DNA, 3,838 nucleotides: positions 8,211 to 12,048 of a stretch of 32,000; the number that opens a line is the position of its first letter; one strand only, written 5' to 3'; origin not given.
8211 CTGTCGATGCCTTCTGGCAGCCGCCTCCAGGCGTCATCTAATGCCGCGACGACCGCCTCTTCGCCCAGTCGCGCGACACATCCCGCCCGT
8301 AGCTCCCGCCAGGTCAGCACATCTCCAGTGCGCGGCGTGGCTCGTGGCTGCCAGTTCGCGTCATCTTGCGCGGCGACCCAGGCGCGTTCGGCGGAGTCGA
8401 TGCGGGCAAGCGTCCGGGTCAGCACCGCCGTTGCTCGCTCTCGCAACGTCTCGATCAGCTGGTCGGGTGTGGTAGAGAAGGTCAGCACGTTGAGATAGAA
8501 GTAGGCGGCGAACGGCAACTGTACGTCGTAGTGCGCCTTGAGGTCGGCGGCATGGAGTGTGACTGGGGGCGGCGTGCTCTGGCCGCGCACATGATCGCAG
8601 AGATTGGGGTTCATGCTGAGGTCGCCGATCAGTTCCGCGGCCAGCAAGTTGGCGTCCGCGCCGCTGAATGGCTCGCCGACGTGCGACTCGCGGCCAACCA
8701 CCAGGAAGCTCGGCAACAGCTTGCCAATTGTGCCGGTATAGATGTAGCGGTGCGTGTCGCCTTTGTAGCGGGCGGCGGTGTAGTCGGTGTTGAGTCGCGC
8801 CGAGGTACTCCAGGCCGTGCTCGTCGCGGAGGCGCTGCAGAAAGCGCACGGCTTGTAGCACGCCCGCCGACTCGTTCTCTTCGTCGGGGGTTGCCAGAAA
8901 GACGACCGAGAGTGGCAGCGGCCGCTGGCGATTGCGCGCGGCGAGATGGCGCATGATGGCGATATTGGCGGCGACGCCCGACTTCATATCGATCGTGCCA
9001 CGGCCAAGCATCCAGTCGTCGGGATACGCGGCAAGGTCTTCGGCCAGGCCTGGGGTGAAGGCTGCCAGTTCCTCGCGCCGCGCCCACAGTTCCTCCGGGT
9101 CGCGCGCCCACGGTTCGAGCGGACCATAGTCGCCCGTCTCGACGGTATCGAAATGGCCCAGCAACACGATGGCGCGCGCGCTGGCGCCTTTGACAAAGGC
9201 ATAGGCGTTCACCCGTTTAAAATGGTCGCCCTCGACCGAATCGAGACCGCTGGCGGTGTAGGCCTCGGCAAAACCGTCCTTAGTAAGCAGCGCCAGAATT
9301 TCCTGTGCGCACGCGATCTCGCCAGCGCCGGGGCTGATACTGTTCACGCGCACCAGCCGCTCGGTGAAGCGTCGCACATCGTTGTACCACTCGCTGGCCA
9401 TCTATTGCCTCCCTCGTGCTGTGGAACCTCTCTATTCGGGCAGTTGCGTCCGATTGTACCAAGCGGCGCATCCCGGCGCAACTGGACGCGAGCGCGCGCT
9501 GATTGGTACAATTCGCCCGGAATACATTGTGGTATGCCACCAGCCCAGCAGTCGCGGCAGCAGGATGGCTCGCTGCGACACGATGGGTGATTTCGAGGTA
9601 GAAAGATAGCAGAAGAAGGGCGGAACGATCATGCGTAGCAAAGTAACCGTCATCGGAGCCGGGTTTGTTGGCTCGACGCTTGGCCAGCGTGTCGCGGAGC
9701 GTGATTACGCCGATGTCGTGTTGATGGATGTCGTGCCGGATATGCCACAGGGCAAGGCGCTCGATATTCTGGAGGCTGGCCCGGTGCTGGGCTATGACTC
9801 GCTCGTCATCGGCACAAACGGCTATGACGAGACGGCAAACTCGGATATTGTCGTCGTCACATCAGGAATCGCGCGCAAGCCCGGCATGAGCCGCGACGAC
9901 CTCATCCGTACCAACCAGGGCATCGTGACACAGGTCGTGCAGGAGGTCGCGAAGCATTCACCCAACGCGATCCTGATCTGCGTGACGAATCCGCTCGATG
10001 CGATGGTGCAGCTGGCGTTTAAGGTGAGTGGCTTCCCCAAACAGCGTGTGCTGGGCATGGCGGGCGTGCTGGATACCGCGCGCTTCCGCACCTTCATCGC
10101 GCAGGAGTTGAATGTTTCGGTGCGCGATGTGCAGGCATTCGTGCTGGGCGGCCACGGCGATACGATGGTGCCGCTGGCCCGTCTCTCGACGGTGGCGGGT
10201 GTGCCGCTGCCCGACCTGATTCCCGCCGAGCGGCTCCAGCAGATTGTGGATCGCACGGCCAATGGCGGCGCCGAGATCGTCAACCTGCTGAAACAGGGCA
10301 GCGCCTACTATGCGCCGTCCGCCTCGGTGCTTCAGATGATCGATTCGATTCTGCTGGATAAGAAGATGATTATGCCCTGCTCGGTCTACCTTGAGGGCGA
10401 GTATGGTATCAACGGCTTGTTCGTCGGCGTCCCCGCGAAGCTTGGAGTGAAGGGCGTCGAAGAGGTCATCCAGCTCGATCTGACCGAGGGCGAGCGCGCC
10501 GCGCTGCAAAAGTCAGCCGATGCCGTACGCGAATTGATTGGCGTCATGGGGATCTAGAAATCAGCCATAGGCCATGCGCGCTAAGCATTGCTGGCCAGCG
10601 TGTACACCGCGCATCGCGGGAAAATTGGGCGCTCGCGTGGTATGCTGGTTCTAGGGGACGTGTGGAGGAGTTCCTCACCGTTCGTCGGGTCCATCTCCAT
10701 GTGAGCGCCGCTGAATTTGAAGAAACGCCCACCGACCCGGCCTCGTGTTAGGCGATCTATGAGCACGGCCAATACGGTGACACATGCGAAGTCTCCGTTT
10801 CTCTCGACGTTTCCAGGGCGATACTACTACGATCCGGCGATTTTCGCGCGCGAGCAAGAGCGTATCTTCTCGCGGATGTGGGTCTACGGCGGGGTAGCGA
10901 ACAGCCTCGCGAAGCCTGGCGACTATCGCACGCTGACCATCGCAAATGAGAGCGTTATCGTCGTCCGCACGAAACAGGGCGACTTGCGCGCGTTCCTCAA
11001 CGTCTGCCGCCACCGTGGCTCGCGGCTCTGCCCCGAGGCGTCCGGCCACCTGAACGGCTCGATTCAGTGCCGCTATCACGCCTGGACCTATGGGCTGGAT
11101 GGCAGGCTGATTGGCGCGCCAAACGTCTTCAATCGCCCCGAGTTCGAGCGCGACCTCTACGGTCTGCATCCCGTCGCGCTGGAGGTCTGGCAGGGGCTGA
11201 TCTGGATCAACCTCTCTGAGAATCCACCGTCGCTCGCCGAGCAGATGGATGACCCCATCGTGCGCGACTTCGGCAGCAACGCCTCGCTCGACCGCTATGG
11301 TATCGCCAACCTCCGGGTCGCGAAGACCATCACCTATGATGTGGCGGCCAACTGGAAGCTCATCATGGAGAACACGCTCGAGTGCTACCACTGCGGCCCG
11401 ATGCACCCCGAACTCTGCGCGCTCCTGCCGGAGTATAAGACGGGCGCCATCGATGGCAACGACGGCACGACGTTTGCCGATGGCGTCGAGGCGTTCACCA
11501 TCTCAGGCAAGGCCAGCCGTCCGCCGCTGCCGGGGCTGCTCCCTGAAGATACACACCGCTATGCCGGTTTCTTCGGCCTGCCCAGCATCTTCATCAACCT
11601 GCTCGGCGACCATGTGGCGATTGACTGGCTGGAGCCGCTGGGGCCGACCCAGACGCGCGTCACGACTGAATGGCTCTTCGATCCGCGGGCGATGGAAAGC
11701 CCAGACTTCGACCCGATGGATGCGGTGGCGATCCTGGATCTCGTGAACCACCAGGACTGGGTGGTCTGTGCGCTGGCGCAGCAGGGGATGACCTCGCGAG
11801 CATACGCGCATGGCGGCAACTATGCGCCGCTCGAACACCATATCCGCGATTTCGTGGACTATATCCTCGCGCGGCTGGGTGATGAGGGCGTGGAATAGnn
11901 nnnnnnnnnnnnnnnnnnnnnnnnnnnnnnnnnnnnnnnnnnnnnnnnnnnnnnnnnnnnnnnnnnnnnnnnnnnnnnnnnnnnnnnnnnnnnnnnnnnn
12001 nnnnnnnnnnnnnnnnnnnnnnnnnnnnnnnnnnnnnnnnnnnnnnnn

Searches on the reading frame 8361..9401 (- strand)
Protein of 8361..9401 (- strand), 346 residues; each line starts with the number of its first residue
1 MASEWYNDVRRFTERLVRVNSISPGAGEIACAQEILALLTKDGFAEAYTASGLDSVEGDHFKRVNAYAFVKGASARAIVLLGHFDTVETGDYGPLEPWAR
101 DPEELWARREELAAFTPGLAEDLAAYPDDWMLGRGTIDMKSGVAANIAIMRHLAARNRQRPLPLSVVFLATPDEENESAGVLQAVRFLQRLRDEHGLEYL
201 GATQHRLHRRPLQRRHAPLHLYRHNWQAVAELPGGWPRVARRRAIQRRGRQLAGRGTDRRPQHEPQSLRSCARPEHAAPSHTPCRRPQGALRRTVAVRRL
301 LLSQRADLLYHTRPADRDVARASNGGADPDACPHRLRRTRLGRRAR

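Call 47: search_protein_families(library=pfam, proteins=[window:8361-9401:-], max_evalue=0.001)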
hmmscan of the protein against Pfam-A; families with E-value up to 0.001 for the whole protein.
window:8361-9401:- (346 aa): 2 families
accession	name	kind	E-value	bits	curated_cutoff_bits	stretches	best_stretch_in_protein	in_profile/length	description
PF01546.33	Peptidase_M20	-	7.4e-10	39.5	24.6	1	126-190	23-82/206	Peptidase family M20/M25/M40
PF04389.22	Peptidase_M28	-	3e-05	24.3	21.3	1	70-184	6-73/193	Peptidase family M28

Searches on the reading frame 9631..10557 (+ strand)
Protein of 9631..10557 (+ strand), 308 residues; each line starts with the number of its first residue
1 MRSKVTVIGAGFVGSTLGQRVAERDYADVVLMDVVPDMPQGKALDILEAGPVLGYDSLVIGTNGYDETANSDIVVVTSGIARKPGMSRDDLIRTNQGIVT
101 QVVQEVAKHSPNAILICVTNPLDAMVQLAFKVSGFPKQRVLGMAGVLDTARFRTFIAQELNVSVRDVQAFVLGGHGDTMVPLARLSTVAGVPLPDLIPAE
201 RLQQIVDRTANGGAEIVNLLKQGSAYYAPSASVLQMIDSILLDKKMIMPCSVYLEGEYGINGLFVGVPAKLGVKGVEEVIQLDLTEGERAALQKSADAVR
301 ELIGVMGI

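Call 47: search_protein_families(library=pfam, proteins=[window:9631-10557:+], max_evalue=0.001)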
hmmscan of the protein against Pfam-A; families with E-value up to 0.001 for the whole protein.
window:9631-10557:+ (308 aa): 2 families
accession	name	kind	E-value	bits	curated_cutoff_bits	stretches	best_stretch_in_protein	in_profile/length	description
PF00056.29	Ldh_1_N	-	2.8e-38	131.6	27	1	4-142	2-141/141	lactate/malate dehydrogenase, NAD binding domain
PF02866.23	Ldh_1_C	-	1.1e-31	110.6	22.6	1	147-301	3-165/174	lactate/malate dehydrogenase, alpha/beta C-terminal domain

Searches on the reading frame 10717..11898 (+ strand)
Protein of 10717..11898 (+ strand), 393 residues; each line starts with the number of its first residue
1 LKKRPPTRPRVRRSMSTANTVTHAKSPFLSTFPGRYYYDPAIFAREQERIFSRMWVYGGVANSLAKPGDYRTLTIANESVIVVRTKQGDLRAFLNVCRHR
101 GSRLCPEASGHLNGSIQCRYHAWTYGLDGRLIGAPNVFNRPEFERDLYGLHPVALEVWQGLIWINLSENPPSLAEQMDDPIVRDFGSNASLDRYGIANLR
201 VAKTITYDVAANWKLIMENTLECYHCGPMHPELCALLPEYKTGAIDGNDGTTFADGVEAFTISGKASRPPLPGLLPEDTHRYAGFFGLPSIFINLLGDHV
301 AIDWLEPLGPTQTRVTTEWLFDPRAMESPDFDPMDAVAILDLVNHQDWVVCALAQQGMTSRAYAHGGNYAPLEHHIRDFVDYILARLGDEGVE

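Call 47: search_protein_families(library=pfam, proteins=[window:10717-11898:+], max_evalue=0.001)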
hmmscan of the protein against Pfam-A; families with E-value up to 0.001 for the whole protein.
window:10717-11898:+ (393 aa): 2 families
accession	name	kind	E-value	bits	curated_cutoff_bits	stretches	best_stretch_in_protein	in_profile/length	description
PF00848.25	Ring_hydroxyl_A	-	2.7e-40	138.9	24.9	1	197-387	2-206/208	Ring hydroxylating alpha subunit (catalytic domain)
PF00355.32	Rieske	-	7.7e-16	58.2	20.3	1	55-137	2-81/88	Rieske [2Fe-2S] domain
